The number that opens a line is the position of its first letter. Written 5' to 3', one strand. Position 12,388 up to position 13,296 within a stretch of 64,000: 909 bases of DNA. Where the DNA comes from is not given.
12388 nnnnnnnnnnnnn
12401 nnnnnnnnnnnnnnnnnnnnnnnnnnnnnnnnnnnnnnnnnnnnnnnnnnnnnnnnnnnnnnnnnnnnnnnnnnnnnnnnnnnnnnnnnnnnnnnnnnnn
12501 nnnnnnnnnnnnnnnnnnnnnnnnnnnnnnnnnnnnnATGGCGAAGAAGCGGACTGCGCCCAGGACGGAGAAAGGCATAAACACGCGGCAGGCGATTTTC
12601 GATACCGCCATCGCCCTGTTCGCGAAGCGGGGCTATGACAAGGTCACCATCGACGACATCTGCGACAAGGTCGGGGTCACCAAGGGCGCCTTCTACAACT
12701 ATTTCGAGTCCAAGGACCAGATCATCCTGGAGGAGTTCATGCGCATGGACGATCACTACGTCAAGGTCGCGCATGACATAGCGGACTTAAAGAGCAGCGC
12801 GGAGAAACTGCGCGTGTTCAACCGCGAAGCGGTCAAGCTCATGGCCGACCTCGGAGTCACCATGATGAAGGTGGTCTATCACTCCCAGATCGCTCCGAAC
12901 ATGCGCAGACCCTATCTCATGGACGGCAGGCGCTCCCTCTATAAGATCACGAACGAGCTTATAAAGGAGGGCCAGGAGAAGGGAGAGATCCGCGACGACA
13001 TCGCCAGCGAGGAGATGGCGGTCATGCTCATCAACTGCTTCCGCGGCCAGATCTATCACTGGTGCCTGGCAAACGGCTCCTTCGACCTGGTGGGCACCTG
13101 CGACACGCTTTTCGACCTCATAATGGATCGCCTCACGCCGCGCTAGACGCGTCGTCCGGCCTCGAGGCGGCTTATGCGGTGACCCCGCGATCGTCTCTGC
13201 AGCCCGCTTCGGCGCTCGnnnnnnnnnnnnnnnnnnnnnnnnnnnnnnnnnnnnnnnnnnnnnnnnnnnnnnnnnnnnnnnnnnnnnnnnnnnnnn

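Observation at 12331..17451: Shared 25-bp double-palindrome operator at two loci, indicating a TetR-controlled regulon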

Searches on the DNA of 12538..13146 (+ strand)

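Call 67: search_rna_families(sources=[L001, L010, L005], threshold=evalue, max_evalue=1)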
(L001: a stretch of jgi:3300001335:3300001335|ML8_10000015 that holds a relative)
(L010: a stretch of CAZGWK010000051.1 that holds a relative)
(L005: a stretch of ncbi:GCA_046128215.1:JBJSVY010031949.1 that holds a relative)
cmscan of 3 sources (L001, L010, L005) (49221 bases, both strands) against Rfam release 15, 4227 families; matches with E-value up to 1: 1.
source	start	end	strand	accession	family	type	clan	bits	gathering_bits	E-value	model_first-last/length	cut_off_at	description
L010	287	366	-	RF03778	mir-483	Gene; miRNA;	-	26.6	60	0.97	1-75/75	no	mir-483 microRNA precursor family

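Call 72: build_rna_model(alignment_id=A4, structure=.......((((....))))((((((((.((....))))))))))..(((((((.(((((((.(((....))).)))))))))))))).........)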
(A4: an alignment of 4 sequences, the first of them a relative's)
Model R1 built from alignment A4 (4 sequences, 96 columns); structure: as given.
model positions 96; base pairs 31; branch points 2; effective number of sequences 0.8; information 0.597 bits per position. Calibrated on 0.2 Mb of random sequence (short: E-values are rough).
structure used (alignment columns):
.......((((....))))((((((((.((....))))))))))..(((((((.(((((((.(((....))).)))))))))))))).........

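Call 73: search_with_rna_model(model_id=R1, sources=[window, L001, L003, L004, L005, L006, L007, L008, L009, L010, L011, L018, L020, L022, L027, L029, L030, L033, L037, L041, L042, L043, L048, L049, L050, L051, L052, L044, L038], max_evalue=1, make_alignment=true)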
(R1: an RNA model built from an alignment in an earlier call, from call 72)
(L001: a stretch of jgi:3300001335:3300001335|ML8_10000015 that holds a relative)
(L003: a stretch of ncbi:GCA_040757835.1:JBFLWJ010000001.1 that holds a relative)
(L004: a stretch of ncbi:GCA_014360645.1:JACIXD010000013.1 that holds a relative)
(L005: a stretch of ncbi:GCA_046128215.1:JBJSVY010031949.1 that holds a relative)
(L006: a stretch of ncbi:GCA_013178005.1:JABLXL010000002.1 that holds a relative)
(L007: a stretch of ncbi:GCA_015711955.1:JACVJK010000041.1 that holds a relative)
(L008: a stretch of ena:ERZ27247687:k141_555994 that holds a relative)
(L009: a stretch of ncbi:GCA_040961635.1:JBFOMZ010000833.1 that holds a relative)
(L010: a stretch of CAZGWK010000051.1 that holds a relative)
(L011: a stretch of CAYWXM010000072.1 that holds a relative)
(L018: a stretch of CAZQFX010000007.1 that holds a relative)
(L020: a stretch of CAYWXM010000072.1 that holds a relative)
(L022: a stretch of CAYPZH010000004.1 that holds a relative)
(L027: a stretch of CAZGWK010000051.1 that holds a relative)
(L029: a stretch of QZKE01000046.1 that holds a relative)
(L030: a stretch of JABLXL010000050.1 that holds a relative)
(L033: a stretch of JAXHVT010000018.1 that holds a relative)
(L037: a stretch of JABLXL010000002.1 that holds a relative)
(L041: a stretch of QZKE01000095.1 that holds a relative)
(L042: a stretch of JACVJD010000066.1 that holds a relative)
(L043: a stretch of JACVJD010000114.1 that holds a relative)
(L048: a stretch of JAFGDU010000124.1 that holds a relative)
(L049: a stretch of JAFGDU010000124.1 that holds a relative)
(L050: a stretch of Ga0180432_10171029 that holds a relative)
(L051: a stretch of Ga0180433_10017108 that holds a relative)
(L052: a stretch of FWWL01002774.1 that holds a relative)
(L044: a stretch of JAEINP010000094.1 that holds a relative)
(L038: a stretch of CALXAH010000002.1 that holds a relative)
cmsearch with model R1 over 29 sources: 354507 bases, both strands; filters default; matches with E-value up to 1: 30.
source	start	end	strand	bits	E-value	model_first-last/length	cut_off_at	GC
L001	14148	14243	-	115.8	1.9e-26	1-96/96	no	0.64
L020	330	425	-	115.8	1.9e-26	1-96/96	no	0.64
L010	3445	3540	-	113.8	6e-26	1-96/96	no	0.62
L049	3905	4000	-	110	5.5e-25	1-96/96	no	0.62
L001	15343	15438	-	104.8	1.1e-23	1-96/96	no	0.64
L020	1525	1620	-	104.8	1.1e-23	1-96/96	no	0.64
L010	5871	5961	-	88.9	1e-19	1-96/96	no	0.62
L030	6811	6907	+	76.6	1.2e-16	1-96/96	no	0.65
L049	2736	2833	-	72.6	1.3e-15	1-96/96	no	0.59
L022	3658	3757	+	70.5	4.3e-15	1-96/96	no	0.72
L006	12435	12531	-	69.6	6.9e-15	1-96/96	no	0.66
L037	29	125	+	69.6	6.9e-15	1-96/96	no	0.66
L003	17429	17559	-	65.9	6.1e-14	1-96/96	no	0.62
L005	14226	14326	-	64.7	1.2e-13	1-96/96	no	0.66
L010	4613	4728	-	62.7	3.7e-13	1-96/96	no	0.69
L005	15421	15521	-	57.4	8.3e-12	1-96/96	no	0.63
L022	3832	3934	+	51.5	2.4e-10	1-96/96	no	0.57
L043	7752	7863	+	37.2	9.2e-07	1-96/96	no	0.71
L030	4409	4529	+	36.5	1.4e-06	1-96/96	no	0.68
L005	9725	9820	+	35.7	2.2e-06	1-96/96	no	0.67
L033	213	318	-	35.6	2.4e-06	1-96/96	no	0.6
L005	19827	19922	+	29.5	8.1e-05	1-96/96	no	0.67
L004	14657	14756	+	22.4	0.0047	1-96/96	no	0.7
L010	5880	5920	+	16.1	0.18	47-87/96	no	0.59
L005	19706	19782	+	16.1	0.18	1-96/96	no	0.61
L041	3984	4012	+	15.6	0.23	1-29/96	3'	0.59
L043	7888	7980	+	13.4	0.83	1-96/96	no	0.71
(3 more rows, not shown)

Alignment A5: 30 matches aligned to the model, 165 columns, each read 5' to 3' on its own strand. Consensus structure (alignment columns), stored with it:
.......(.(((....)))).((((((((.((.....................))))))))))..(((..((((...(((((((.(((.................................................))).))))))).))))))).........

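Call 74: search_with_rna_model(model_id=R1, sources=[window, L001, L003, L004, L005, L006, L010, L022, L030, L033, L043, L049], max_evalue=0.0005, make_alignment=true)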
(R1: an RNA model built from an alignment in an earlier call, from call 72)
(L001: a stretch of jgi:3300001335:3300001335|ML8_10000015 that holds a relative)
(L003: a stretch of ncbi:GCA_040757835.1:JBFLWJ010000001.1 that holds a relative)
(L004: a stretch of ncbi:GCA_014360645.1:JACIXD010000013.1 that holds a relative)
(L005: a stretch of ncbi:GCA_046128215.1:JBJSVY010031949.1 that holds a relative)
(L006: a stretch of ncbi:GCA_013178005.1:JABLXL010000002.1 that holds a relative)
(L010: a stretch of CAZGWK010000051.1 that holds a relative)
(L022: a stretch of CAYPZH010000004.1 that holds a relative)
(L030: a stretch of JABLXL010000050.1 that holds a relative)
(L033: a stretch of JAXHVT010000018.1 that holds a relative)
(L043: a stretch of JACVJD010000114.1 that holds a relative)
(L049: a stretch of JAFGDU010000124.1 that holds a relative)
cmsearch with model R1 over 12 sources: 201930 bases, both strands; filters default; matches with E-value up to 0.0005: 20.
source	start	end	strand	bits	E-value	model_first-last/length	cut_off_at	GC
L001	14148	14243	-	115.8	1.1e-26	1-96/96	no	0.64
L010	3445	3540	-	113.8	3.4e-26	1-96/96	no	0.62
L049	3905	4000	-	110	3.1e-25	1-96/96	no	0.62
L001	15343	15438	-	104.8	6e-24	1-96/96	no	0.64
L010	5871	5961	-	88.9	5.9e-20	1-96/96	no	0.62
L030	6811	6907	+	76.6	7e-17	1-96/96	no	0.65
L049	2736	2833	-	72.6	7.1e-16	1-96/96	no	0.59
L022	3658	3757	+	70.5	2.5e-15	1-96/96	no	0.72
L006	12435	12531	-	69.6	3.9e-15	1-96/96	no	0.66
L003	17429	17559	-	65.9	3.5e-14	1-96/96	no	0.62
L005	14226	14326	-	64.7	7e-14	1-96/96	no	0.66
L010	4613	4728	-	62.7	2.1e-13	1-96/96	no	0.69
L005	15421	15521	-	57.4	4.7e-12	1-96/96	no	0.63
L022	3832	3934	+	51.5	1.3e-10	1-96/96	no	0.57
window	15629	15717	-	41.3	4.9e-08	1-96/96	no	0.67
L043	7752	7863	+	37.2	5.2e-07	1-96/96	no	0.71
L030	4409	4529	+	36.5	8e-07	1-96/96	no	0.68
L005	9725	9820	+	35.7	1.2e-06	1-96/96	no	0.67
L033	213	318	-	35.6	1.3e-06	1-96/96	no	0.6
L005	19827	19922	+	29.5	4.6e-05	1-96/96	no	0.67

Alignment A6: 20 matches aligned to the model, 163 columns, each read 5' to 3' on its own strand. Consensus structure (alignment columns), stored with it:
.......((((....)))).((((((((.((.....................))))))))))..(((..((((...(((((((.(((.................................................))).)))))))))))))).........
